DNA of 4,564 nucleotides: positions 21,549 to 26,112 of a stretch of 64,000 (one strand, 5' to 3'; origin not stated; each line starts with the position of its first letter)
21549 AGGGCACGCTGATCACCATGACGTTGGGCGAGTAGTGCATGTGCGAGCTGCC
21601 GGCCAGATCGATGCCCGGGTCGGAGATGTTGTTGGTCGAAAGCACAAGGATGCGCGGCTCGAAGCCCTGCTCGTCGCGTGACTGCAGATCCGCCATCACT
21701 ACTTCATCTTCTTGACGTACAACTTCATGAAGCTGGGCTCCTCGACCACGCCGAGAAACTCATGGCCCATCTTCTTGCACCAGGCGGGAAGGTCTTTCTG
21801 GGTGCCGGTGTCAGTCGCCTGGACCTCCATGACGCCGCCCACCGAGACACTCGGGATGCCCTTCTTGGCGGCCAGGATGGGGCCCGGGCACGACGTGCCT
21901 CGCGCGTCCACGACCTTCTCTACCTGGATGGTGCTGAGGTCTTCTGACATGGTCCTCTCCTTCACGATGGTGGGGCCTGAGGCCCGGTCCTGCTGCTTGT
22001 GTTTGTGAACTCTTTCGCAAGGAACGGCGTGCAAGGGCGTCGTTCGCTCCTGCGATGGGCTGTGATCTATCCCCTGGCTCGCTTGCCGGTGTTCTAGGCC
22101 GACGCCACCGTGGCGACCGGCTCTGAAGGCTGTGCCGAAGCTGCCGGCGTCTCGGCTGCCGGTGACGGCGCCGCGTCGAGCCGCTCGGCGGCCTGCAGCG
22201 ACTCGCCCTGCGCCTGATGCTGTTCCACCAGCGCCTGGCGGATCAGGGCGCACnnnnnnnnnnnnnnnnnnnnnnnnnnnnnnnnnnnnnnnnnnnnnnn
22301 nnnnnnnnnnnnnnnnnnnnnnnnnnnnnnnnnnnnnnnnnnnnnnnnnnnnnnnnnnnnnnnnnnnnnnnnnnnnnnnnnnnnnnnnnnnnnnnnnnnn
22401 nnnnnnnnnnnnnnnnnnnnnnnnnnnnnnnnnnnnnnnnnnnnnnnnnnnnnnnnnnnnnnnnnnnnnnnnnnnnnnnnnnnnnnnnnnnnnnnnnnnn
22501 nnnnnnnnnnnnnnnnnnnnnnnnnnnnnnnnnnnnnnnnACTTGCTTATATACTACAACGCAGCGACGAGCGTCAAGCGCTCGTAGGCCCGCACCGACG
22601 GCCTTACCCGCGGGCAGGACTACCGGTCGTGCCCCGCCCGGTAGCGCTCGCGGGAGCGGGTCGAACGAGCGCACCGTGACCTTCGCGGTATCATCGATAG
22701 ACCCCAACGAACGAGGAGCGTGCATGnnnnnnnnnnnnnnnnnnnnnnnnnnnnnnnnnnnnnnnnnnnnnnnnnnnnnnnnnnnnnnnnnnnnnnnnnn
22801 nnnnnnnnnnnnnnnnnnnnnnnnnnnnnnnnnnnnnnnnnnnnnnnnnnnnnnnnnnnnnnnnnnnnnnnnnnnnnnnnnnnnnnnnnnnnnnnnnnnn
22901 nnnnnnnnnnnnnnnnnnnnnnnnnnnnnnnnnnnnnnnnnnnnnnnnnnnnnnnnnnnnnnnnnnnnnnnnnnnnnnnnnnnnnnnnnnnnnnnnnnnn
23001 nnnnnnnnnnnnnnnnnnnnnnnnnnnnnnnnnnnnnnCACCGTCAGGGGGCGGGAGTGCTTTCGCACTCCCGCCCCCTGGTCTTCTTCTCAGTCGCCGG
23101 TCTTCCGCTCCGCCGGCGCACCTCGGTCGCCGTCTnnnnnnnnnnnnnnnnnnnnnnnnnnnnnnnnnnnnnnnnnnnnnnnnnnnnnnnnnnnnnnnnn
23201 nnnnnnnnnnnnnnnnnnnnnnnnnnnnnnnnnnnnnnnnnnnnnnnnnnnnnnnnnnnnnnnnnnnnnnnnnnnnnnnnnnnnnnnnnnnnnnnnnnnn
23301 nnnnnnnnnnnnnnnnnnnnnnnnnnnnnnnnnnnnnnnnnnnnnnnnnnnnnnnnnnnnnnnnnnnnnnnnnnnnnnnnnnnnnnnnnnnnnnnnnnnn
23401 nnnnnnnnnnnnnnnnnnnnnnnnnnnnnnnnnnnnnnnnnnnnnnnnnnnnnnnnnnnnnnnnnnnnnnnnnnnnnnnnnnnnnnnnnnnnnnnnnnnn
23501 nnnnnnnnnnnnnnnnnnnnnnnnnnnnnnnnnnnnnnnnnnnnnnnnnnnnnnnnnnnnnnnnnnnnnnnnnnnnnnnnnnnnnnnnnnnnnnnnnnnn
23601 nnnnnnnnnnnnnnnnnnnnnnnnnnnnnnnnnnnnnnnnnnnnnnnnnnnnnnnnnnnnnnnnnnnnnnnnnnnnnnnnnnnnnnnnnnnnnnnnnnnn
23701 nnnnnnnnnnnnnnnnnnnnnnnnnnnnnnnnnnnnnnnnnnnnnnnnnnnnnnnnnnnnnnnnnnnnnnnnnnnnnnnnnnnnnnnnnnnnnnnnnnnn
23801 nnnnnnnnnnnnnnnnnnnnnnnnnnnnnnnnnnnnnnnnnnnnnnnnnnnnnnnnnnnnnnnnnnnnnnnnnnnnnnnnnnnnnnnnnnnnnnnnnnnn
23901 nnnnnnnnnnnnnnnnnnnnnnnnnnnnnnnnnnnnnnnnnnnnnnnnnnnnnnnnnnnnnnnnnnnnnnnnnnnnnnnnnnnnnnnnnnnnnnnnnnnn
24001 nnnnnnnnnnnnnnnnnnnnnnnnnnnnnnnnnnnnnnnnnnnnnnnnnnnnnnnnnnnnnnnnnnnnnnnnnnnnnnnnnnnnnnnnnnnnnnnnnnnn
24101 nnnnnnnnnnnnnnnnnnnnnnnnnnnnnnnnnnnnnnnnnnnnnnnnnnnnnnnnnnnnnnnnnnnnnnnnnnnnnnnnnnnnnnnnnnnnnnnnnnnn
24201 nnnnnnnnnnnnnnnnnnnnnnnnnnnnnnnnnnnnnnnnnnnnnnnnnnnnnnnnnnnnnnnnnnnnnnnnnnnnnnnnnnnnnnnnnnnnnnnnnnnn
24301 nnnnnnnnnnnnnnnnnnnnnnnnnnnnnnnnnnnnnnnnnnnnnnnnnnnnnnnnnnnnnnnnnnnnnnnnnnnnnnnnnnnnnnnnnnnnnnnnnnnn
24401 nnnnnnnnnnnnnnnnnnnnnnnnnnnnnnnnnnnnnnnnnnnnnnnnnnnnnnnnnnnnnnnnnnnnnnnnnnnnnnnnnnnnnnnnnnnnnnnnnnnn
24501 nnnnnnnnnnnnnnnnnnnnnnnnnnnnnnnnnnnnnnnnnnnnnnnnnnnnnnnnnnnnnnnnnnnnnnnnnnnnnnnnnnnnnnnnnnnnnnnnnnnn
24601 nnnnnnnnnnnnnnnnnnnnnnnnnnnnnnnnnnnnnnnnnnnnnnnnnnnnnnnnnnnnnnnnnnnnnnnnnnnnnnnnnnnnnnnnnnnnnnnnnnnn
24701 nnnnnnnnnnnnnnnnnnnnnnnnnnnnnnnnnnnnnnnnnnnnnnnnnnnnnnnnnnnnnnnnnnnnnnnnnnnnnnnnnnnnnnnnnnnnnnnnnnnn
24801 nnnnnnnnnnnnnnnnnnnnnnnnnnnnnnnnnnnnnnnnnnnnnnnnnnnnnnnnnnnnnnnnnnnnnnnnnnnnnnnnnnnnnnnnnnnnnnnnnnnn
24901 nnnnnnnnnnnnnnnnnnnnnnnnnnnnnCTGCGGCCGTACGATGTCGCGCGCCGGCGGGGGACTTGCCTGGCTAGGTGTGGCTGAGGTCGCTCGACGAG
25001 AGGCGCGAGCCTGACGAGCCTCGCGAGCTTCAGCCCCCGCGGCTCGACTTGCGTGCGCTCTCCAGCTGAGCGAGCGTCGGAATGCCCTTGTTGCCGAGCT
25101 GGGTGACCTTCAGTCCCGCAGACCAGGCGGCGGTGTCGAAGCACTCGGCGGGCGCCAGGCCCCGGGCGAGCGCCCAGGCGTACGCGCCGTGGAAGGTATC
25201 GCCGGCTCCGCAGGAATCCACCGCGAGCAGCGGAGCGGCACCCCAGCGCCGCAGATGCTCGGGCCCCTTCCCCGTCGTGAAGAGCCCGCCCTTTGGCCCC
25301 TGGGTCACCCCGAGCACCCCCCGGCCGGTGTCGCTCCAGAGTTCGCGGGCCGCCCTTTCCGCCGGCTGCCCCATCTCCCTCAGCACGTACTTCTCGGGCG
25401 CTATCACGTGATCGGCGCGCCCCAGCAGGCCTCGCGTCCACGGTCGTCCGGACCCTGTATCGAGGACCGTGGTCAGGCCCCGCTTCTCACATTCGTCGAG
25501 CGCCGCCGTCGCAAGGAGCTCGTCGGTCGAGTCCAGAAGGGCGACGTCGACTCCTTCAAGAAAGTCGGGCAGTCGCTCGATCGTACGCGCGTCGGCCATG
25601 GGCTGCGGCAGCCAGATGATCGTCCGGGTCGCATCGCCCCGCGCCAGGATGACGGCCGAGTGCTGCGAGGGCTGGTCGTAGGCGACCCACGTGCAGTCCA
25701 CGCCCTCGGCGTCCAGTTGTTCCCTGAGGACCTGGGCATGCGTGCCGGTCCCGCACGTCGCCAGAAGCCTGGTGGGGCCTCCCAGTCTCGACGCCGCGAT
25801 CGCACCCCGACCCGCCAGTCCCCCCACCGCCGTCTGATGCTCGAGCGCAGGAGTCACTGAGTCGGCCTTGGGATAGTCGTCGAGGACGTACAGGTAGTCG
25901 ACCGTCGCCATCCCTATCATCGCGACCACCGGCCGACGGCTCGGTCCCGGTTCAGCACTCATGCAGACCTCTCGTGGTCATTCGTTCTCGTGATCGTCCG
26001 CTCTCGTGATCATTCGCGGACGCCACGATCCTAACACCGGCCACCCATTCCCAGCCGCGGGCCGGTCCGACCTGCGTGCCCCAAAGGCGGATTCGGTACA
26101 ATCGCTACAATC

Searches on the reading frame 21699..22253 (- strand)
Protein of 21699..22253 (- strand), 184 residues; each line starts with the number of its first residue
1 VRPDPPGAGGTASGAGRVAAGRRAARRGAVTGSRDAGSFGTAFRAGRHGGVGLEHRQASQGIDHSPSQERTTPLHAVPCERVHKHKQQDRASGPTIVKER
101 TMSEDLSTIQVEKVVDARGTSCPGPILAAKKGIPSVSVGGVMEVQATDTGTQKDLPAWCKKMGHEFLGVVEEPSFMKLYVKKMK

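Call 5: search_protein_families(library=pfam, proteins=[window:21699-22253:-], max_evalue=0.01)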
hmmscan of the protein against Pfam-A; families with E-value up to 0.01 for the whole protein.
window:21699-22253:- (184 aa): 1 family
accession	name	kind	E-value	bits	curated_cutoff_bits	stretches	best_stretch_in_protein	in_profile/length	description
PF01206.22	TusA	-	2.9e-18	65.9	28.6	1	113-182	1-70/70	Sulfurtransferase TusA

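Call 7: search_protein_families(library=ncbifam, proteins=[window:21699-22253:-], max_evalue=0.001)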
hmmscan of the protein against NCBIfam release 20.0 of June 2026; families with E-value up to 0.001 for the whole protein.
window:21699-22253:- (184 aa): 3 families
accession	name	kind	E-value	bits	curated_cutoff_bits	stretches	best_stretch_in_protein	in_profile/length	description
NF001423.0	PRK00299.1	equivalog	1.3e-12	47.3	78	1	109-182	6-79/82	sulfurtransferase TusA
TIGR03527.1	selenium_YedF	equivalog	0.00055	19.8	110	1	115-180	1-66/194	sulfurtransferase-like selenium metabolism protein YedF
NF008242.0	PRK11018.1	equivalog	0.0006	19.4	79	1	109-181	5-77/78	sulfurtransferase-like selenium metabolism protein YedF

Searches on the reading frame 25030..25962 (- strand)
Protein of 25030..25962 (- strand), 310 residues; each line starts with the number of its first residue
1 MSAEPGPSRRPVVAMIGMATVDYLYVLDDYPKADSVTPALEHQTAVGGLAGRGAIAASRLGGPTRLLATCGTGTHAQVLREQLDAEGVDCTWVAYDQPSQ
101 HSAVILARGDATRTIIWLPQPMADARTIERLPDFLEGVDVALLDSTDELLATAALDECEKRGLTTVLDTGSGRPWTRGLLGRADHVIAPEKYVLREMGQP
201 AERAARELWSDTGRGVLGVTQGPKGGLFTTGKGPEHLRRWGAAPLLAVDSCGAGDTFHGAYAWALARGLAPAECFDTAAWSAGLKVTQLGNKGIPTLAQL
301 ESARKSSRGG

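Call 25: search_protein_families(library=pfam, proteins=[window:25030-25962:-], max_evalue=0.001)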
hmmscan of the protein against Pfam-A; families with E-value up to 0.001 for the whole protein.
window:25030-25962:- (310 aa): 2 families
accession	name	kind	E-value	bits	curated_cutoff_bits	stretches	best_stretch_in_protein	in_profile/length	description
PF00294.29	PfkB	-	8.4e-22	78.3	25.8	1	37-291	26-295/302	pfkB family carbohydrate kinase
PF13439.12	Glyco_transf_4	-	0.0002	21.9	28.5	0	71-198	3-149/170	Glycosyltransferase Family 4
